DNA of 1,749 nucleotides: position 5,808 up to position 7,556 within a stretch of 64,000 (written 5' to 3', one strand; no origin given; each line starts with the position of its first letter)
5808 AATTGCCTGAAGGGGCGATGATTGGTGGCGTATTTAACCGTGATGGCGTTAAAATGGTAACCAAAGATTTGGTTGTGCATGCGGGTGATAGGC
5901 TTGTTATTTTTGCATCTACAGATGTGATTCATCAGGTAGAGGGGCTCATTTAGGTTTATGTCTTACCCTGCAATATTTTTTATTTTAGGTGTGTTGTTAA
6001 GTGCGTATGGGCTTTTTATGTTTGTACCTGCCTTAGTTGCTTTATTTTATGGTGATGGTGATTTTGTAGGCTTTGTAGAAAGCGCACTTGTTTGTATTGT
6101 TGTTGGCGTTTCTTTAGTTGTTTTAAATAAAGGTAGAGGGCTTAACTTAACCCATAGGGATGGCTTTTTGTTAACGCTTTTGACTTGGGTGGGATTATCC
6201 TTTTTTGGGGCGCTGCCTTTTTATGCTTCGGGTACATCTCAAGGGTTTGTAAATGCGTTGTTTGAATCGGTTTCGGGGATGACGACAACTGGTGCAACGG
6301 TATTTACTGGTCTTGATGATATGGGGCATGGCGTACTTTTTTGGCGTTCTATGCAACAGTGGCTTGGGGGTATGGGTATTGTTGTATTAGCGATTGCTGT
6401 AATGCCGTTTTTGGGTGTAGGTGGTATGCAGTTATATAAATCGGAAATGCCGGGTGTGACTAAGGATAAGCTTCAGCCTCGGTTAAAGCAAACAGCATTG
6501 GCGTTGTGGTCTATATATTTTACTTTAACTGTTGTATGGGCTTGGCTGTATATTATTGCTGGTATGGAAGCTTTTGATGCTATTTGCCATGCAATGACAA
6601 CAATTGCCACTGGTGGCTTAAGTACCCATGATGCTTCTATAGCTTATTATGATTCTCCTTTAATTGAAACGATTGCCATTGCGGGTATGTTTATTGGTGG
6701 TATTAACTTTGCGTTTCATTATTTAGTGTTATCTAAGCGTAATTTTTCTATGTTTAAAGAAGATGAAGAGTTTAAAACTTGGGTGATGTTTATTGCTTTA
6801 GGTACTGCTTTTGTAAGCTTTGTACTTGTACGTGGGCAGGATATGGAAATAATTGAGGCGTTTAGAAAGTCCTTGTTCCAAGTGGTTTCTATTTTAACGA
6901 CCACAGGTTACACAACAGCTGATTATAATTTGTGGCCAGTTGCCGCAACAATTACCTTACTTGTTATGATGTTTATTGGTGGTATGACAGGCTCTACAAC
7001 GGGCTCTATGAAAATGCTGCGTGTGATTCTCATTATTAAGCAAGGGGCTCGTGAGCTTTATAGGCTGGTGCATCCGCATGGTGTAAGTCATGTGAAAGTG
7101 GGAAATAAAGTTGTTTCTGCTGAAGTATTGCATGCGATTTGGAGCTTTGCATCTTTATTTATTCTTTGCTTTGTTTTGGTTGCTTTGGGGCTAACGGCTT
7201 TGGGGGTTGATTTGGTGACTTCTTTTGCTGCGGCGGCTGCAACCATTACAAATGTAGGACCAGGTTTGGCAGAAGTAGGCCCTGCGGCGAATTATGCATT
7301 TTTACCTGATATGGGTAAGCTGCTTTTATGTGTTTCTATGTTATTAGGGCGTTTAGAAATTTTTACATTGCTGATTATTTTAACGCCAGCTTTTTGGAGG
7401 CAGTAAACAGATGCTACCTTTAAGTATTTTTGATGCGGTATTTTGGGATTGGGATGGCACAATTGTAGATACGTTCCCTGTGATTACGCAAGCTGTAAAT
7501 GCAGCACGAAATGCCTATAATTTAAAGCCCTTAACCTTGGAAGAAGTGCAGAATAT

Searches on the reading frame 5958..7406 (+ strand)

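Call 47: search_protein_families(library=pfam, proteins=[window:5958-7406:+], max_evalue=0.00001)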
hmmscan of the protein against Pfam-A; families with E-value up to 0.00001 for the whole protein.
window:5958-7406:+ (482 aa): 1 family
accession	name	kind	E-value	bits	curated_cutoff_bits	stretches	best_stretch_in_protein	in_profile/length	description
PF02386.22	TrkH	-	3.1e-81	273.8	27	1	40-474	6-489/502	Cation transport protein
